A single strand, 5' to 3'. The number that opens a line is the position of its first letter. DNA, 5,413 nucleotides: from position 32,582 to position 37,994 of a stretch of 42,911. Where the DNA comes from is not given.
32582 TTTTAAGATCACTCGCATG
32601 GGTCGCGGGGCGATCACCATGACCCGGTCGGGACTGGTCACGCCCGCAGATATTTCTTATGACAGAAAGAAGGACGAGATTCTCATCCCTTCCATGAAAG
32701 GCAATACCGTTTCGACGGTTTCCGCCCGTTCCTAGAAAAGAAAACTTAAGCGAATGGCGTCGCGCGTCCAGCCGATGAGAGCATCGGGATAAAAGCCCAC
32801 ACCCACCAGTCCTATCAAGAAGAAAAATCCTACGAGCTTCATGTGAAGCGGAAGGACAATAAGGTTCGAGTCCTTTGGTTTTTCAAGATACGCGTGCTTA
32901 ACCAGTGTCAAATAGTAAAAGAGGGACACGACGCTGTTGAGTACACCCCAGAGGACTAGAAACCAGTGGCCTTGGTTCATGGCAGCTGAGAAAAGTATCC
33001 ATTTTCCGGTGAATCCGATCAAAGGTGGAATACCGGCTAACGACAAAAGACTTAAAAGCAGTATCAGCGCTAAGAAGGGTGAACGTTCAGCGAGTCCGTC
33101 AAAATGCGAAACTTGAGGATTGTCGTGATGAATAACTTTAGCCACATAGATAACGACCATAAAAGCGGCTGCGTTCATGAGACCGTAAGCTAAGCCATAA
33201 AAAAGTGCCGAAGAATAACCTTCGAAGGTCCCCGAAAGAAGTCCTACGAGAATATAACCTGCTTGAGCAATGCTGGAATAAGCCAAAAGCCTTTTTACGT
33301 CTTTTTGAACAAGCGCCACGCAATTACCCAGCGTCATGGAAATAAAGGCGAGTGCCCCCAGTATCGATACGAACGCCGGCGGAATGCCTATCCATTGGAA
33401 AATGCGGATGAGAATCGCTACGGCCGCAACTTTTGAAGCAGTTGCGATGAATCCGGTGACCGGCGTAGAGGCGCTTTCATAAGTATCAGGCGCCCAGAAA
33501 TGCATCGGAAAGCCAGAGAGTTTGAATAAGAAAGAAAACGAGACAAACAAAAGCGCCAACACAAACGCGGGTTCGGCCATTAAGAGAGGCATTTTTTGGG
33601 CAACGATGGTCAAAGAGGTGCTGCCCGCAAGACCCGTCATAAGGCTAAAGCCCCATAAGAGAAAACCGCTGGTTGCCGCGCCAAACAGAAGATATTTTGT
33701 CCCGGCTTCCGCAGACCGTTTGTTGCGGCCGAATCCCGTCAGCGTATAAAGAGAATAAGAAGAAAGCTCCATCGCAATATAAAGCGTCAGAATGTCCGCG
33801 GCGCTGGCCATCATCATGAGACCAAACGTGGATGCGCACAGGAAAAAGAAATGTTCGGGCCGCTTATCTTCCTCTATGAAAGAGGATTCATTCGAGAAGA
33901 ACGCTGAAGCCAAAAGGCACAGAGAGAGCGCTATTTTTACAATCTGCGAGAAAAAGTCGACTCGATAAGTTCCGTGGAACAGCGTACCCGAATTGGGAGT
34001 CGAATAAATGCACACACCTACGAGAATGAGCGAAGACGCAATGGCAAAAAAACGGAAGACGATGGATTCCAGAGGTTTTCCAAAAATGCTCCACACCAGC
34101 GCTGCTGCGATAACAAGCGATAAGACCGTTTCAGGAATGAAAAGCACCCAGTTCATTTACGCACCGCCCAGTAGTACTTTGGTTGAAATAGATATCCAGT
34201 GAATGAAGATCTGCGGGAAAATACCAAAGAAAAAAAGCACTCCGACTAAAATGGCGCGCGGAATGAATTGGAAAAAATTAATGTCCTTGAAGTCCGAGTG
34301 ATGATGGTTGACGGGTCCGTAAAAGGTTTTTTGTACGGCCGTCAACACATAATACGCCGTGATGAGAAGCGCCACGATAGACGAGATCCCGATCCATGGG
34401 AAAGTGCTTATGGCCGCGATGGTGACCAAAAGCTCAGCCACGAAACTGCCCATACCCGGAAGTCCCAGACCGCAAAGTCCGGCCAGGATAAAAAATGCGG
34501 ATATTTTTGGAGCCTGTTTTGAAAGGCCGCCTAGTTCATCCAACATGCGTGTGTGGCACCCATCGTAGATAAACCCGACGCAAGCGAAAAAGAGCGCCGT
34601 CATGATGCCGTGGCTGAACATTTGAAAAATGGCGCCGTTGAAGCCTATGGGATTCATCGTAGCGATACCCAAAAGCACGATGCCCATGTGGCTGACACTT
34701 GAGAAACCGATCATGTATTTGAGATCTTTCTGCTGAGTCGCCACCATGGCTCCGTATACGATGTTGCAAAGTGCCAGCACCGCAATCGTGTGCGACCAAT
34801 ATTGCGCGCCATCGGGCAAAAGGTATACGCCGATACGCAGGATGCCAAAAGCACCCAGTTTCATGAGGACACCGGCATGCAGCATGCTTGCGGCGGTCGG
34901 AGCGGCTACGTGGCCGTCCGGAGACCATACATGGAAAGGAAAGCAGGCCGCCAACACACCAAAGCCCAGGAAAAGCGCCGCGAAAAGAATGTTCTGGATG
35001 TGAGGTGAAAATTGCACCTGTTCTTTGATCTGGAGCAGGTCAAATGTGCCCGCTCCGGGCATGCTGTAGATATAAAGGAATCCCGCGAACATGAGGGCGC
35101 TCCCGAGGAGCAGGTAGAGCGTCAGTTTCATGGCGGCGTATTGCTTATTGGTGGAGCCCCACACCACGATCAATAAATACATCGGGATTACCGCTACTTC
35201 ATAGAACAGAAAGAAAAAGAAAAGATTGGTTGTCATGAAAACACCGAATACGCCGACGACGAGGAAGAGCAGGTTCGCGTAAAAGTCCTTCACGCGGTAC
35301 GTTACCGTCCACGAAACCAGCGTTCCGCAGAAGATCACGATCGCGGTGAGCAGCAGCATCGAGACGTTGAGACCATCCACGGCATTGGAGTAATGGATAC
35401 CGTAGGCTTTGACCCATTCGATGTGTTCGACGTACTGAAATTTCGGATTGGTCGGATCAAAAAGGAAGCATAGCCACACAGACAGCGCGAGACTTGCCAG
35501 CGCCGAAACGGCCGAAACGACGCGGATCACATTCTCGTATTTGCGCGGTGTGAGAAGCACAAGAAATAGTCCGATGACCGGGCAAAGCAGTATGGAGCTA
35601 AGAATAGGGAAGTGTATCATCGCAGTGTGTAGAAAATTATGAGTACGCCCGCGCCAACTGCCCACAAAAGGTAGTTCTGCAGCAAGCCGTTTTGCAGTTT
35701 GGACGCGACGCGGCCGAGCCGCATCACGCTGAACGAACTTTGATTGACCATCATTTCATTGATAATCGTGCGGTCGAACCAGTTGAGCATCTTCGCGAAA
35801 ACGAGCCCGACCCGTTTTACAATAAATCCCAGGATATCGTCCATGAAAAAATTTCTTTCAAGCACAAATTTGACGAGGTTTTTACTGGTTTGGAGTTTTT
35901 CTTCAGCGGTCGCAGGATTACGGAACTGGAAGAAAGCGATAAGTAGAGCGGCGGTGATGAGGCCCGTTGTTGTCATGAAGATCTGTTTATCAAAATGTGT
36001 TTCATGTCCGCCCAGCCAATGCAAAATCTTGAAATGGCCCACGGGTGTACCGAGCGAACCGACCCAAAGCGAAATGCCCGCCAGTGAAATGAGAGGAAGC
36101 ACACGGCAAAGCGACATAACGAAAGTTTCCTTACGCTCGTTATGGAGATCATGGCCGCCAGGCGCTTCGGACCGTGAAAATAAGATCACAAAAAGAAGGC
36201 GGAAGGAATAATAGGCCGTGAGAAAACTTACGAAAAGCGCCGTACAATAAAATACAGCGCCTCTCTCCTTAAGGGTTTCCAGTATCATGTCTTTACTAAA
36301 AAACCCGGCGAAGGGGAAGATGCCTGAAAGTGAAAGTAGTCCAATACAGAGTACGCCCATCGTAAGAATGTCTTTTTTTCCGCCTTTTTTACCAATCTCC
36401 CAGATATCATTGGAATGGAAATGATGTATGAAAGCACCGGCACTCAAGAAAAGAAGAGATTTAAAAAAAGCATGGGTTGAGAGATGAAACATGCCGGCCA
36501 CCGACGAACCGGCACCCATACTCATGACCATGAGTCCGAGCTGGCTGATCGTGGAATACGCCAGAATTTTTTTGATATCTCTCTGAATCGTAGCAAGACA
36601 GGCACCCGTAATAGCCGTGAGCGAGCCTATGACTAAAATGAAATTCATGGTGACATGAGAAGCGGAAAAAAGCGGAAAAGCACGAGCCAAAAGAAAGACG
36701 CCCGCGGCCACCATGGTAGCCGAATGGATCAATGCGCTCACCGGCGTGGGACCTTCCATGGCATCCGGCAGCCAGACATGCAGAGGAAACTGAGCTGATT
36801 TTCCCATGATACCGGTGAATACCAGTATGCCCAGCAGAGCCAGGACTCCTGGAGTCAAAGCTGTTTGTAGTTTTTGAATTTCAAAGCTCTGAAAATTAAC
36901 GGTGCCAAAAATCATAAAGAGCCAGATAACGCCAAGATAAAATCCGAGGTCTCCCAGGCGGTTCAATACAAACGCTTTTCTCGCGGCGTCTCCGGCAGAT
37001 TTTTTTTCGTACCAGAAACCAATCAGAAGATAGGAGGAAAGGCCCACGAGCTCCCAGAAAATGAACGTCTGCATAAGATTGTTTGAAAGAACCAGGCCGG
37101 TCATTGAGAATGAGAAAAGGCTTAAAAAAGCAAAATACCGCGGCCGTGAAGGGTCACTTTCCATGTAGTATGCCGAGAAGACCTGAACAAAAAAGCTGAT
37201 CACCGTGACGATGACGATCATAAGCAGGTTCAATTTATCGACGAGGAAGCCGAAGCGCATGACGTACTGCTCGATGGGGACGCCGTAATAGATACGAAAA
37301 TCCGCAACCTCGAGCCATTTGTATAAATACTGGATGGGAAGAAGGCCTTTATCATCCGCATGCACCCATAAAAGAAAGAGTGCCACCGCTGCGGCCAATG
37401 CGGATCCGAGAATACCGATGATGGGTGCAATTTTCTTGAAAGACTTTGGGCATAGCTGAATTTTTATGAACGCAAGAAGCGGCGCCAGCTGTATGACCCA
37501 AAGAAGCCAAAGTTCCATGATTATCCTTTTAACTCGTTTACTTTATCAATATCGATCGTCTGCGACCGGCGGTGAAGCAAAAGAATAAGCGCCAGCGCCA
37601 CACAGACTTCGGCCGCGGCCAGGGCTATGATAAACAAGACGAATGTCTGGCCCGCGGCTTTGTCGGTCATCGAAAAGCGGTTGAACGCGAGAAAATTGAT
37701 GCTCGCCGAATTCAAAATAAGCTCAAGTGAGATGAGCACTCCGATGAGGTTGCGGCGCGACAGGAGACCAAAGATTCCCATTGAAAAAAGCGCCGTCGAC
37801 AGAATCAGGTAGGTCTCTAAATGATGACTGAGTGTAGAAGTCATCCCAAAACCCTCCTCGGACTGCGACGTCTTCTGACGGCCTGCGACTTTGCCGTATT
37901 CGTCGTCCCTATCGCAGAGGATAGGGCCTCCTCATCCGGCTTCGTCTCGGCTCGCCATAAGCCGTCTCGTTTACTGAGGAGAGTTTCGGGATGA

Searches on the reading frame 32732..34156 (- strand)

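Call 32: search_protein_families(library=pfam, proteins=[window:32732-34156:-], max_evalue=0.00001)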
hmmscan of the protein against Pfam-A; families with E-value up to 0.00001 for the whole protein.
window:32732-34156:- (474 aa): 1 family
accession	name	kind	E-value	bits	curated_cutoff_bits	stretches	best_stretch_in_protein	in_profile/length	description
PF00361.26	Proton_antipo_M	-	3e-66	224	21.5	1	119-410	1-293/294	NADH:quinone oxidoreductase/Mrp antiporter, TM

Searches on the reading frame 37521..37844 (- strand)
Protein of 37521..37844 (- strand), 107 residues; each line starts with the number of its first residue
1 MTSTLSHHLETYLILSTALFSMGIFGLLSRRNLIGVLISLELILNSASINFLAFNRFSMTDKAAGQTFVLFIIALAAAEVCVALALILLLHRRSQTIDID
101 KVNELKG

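Call 32: search_protein_families(library=pfam, proteins=[window:37521-37844:-], max_evalue=0.00001)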
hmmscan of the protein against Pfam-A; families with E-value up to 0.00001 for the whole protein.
window:37521-37844:- (107 aa): 1 family
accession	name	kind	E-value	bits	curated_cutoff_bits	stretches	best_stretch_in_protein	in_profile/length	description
PF00420.29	Oxidored_q2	-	6.6e-25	87.1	26.1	1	12-107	2-95/95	NADH-ubiquinone/plastoquinone oxidoreductase chain 4L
